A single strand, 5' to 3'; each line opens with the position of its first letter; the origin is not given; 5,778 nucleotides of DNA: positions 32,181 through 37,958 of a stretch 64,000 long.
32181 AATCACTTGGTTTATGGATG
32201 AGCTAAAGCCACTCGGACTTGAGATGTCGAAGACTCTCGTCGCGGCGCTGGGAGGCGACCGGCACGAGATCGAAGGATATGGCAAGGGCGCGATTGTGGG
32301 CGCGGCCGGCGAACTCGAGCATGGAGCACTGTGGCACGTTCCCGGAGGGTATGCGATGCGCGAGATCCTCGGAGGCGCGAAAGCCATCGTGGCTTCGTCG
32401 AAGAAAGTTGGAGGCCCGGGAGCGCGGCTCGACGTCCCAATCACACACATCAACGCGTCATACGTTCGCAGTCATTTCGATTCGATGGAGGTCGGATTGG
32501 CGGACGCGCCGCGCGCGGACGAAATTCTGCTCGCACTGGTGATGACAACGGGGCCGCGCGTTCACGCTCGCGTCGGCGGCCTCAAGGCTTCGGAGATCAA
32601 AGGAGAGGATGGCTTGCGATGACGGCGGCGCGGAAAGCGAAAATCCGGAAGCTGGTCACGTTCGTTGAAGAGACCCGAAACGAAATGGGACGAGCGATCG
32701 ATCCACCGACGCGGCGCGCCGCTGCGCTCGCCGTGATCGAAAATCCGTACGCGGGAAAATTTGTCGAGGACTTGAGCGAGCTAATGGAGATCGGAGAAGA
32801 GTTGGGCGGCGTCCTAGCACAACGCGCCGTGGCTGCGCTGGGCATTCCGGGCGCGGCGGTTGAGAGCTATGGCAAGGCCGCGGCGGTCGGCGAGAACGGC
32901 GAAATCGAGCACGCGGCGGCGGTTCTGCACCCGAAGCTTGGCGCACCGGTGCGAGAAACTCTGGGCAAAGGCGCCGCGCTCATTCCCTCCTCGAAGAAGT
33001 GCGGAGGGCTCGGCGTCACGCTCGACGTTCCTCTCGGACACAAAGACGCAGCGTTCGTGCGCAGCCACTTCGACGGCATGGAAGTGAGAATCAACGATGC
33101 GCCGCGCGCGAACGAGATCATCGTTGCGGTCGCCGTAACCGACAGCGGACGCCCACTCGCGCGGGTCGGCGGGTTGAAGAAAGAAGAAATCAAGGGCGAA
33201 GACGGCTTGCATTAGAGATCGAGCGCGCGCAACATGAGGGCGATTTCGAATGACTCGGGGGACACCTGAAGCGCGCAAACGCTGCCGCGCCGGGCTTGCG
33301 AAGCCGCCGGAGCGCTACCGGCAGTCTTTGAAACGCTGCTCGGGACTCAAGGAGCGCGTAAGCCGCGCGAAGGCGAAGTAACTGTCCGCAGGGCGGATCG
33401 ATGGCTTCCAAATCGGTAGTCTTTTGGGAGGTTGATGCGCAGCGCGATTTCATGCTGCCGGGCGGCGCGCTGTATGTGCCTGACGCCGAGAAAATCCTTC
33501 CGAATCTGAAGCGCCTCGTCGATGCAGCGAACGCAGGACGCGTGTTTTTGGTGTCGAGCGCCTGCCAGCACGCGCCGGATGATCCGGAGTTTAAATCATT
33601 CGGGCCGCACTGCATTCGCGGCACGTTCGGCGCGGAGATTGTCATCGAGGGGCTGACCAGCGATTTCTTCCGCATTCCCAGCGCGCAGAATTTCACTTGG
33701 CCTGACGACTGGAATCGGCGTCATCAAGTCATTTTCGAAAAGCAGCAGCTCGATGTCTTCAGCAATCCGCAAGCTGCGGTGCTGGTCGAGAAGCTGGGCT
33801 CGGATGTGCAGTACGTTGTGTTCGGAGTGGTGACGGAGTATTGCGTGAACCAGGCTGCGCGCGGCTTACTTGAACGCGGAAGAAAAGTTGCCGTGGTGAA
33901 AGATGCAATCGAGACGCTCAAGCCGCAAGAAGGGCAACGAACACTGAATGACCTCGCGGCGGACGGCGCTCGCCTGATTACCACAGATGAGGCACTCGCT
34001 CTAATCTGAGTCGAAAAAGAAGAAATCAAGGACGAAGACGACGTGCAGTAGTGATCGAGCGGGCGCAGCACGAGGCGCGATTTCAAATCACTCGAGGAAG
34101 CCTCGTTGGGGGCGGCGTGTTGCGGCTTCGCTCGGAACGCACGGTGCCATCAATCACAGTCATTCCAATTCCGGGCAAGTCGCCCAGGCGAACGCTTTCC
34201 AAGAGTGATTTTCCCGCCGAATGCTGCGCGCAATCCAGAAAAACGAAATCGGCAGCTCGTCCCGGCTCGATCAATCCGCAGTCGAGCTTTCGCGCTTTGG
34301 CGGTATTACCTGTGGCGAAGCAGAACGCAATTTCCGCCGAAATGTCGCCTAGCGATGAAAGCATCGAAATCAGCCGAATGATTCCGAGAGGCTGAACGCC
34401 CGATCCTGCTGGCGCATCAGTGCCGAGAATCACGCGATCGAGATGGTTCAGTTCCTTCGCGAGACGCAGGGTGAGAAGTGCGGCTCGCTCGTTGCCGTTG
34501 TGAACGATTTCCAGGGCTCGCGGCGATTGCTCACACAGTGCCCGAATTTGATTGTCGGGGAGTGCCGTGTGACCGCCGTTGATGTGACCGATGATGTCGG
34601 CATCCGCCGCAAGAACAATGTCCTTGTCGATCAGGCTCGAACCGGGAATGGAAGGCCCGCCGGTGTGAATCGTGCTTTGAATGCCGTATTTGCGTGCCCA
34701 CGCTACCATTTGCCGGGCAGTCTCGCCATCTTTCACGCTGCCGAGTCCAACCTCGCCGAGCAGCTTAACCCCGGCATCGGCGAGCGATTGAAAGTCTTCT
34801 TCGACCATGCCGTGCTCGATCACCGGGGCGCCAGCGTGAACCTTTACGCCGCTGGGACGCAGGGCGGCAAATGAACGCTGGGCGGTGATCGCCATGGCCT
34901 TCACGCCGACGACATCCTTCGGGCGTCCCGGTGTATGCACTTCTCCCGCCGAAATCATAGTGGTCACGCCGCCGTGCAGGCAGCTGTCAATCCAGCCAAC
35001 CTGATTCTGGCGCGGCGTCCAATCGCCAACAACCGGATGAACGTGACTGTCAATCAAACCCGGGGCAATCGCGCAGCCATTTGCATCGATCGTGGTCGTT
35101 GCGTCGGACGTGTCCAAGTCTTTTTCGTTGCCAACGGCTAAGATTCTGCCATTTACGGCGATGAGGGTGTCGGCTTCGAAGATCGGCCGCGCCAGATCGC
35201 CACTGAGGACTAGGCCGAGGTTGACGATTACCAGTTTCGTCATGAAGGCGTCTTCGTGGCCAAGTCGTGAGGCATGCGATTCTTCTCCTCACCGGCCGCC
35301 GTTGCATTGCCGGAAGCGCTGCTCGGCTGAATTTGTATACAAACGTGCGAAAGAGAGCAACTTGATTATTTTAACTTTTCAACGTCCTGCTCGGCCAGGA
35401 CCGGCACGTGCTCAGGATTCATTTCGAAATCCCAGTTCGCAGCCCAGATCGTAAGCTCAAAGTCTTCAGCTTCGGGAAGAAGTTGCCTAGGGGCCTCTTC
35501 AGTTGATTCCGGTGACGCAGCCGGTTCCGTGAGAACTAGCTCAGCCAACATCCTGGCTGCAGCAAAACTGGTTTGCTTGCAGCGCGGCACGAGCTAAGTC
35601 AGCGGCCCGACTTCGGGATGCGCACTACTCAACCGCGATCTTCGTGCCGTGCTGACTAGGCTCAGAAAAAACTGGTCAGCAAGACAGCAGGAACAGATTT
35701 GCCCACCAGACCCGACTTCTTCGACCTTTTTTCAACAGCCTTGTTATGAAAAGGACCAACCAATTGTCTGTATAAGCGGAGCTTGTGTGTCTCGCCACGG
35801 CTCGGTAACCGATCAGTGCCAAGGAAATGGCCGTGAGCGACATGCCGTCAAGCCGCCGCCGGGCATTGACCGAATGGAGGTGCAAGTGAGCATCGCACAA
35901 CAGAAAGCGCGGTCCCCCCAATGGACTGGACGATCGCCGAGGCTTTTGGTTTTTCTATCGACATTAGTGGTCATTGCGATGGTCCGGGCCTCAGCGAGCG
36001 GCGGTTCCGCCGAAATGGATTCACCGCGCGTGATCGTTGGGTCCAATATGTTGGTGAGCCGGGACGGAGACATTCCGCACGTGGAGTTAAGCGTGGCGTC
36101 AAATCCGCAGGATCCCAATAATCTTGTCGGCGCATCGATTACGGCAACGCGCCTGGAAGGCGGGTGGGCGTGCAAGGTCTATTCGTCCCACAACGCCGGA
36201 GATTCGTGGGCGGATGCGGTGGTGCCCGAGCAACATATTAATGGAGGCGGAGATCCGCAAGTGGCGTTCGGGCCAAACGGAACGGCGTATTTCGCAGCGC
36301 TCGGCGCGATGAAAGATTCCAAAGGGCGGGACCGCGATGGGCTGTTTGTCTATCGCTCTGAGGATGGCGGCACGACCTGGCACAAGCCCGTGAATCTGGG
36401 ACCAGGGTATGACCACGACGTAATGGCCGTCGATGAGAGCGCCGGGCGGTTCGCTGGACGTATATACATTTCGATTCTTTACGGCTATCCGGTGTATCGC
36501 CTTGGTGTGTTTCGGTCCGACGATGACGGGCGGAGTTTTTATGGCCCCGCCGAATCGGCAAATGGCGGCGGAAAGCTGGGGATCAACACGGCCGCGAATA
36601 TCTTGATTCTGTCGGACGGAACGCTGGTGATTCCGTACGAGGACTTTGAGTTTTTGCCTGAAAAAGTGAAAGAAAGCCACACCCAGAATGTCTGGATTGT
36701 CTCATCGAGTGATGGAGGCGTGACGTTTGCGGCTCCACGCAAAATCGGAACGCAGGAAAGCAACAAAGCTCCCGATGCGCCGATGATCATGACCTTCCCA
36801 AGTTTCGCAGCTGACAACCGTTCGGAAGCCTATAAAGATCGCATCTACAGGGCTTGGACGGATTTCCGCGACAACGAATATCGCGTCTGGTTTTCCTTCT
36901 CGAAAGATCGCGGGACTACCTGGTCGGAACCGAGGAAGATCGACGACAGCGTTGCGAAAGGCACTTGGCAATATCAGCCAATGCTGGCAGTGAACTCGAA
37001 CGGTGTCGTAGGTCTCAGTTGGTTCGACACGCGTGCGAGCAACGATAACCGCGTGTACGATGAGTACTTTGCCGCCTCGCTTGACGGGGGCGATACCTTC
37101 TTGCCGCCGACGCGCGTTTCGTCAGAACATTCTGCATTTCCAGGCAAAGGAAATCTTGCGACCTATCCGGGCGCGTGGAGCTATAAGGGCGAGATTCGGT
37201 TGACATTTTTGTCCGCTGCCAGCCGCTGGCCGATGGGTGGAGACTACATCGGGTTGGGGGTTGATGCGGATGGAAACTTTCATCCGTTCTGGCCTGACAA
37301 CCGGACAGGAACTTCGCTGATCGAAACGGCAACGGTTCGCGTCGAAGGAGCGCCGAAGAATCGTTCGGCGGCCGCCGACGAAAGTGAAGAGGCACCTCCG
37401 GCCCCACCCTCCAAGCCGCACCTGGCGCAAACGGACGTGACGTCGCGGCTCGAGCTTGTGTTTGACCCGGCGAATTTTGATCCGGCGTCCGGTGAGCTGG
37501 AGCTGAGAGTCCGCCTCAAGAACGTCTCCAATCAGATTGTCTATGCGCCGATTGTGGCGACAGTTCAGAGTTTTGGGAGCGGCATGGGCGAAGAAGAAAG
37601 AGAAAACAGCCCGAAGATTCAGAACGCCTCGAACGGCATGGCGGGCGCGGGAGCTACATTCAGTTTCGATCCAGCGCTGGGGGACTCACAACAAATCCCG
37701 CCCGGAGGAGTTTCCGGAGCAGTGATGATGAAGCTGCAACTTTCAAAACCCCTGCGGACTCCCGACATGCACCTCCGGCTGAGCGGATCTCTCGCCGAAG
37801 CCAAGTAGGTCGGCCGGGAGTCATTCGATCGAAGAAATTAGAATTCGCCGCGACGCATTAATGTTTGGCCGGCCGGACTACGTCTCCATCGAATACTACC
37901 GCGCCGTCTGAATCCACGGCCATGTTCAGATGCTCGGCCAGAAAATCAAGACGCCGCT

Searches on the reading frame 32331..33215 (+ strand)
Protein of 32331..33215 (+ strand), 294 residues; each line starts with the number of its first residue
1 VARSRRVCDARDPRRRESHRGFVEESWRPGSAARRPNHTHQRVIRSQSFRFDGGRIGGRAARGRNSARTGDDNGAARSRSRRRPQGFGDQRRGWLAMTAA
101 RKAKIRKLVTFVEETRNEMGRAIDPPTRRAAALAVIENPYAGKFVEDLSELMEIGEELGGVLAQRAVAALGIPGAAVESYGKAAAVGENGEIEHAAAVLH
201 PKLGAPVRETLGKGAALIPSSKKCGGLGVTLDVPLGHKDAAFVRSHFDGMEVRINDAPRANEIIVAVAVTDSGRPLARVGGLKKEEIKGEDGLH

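Call 8: search_protein_families(library=pfam, proteins=[window:32331-33215:+], max_evalue=0.001)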
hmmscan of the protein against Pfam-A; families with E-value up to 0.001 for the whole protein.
window:32331-33215:+ (294 aa): 1 family
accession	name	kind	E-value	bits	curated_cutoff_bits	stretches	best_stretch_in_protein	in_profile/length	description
PF06684.16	AA_synth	-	9.4e-75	250.3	27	1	105-280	1-175/175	Amino acid synthesis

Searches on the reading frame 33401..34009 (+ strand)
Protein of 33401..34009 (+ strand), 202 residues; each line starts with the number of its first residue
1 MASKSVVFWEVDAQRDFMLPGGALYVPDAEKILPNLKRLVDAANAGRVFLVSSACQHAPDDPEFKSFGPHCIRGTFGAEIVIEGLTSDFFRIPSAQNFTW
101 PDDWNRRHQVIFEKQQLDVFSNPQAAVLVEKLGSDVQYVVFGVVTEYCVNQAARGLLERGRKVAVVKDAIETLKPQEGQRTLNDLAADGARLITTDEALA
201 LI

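Call 8: search_protein_families(library=pfam, proteins=[window:33401-34009:+], max_evalue=0.001)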
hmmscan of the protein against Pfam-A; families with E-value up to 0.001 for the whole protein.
window:33401-34009:+ (202 aa): 1 family
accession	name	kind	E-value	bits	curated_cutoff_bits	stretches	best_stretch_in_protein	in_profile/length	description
PF00857.26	Isochorismatase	-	8e-23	81.8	27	2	109-197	88-175/175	Isochorismatase domain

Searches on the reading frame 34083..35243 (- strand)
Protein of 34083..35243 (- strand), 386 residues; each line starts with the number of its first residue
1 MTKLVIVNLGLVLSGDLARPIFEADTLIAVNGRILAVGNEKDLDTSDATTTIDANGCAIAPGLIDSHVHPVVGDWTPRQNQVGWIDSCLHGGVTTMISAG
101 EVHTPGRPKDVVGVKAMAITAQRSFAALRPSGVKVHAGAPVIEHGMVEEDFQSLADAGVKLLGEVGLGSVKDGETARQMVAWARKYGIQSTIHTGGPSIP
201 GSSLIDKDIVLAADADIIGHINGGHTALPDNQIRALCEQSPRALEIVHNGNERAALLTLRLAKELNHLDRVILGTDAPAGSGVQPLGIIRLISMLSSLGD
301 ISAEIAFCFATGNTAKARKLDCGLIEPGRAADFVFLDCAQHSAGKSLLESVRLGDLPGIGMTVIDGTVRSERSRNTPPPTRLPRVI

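Call 8: search_protein_families(library=pfam, proteins=[window:34083-35243:-], max_evalue=0.001)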
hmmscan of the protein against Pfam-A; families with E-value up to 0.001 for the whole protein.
window:34083-35243:- (386 aa): 2 families
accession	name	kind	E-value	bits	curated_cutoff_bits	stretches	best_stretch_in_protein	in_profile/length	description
PF07969.17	Amidohydro_3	-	9.8e-13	48.8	29.7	1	165-366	254-468/472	Amidohydrolase family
PF01979.26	Amidohydro_1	-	4e-12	46.5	25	1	59-348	2-323/345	Amidohydrolase family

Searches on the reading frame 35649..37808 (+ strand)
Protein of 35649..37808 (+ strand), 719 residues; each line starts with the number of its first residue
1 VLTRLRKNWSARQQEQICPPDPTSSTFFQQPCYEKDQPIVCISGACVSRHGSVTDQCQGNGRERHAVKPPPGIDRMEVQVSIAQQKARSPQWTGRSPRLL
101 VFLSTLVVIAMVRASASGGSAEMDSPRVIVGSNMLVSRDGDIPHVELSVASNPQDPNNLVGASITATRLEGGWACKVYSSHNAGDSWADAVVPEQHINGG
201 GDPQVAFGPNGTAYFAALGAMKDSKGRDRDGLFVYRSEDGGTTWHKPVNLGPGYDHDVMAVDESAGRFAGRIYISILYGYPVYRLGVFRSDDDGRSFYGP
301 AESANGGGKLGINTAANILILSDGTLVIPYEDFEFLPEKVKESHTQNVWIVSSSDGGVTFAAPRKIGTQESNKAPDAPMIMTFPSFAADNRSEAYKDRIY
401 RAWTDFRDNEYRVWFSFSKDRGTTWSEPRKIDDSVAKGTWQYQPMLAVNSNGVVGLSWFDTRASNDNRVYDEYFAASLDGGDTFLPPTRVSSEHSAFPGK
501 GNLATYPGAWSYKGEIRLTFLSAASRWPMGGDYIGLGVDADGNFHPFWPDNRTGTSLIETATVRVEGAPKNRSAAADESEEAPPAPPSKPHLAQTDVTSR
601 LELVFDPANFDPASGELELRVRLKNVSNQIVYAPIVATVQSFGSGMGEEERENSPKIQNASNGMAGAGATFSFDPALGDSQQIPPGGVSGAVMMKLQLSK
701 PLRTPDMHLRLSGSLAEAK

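Call 8: search_protein_families(library=pfam, proteins=[window:35649-37808:+], max_evalue=0.001)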
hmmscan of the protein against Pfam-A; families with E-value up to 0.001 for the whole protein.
window:35649-37808:+ (719 aa): 2 families
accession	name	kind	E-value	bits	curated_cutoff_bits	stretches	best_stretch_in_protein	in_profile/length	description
PF13088.12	BNR_2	-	7.5e-11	42.3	31.4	1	342-491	76-205/277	BNR repeat-like domain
PF02012.26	BNR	-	0.00073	19.6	27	0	235-246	1-12/12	BNR/Asp-box repeat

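Call 63: search_solved_structures(query=window:35649-37808:+, max_evalue=0.001)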
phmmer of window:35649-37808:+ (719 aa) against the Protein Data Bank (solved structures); distinct sequences matched with E-value up to 0.001: 0.

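Call 76: search_solved_structures(query=A3, max_evalue=1)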
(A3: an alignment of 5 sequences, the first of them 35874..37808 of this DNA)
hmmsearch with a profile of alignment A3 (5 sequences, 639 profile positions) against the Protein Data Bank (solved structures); distinct sequences matched with E-value up to 1: 91 (the best 60 are shown).
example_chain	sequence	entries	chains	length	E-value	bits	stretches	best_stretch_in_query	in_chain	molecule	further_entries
2cn3_A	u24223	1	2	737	1.8e-07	33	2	149-210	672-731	BETA-1,4-XYLOGLUCAN HYDROLASE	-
2cn2_A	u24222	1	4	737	1.8e-07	33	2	149-210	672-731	BETA-1,4-XYLOGLUCAN HYDROLASE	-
6myv_A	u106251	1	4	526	4.9e-07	31.6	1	148-266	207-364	Sialidase26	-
3h71_A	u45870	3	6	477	5.9e-07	31.4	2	335-420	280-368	Sialidase A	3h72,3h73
2w20_A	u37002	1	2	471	6.9e-07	31.1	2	335-420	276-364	SIALIDASE A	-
2vvz_A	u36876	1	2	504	8.5e-07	30.8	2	335-420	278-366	SIALIDASE A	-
7a54_A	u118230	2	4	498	8.7e-07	30.8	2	335-420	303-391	Sialidase A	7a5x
6mrv_B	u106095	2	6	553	1e-06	30.6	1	148-257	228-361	Sialidase26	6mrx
9db6_A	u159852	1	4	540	1e-06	30.6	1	153-355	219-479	BNR/Asp-box repeat protein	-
4q6k_A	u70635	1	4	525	1.1e-06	30.5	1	149-257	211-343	BNR/Asp-box repeat protein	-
6qzh_A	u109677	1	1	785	1.5e-06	30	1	336-420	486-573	C-C chemokine receptor type 7,Sialidase A,C-C chemokine receptor type 7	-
2vk5_A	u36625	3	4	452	1.8e-06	29.7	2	149-359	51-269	EXO-ALPHA-SIALIDASE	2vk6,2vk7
8u2a_A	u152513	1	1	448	1.9e-06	29.7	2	149-359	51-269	Exo-alpha-sialidase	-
5kky_A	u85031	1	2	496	1.9e-06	29.7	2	336-421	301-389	Sialidase A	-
8u5o_A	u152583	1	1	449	1.9e-06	29.7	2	149-359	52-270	Exo-alpha-sialidase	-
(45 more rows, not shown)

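Call 77: search_protein_families(library=ncbifam, proteins=[window:35874-37808:+], max_evalue=0.1)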
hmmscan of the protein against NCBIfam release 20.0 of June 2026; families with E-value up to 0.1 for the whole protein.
window:35874-37808:+ (644 aa): 2 families
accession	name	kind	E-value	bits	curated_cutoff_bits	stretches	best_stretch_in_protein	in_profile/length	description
NF040591.1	choice_anch_O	subfamily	4.5e-06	25.6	125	0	148-186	530-568/670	choice-of-anchor O protein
NF045728.1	glycosyl_F510_1955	equivalog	0.061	12.6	175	0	159-222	74-127/246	F510_1955 family glycosylhydrolase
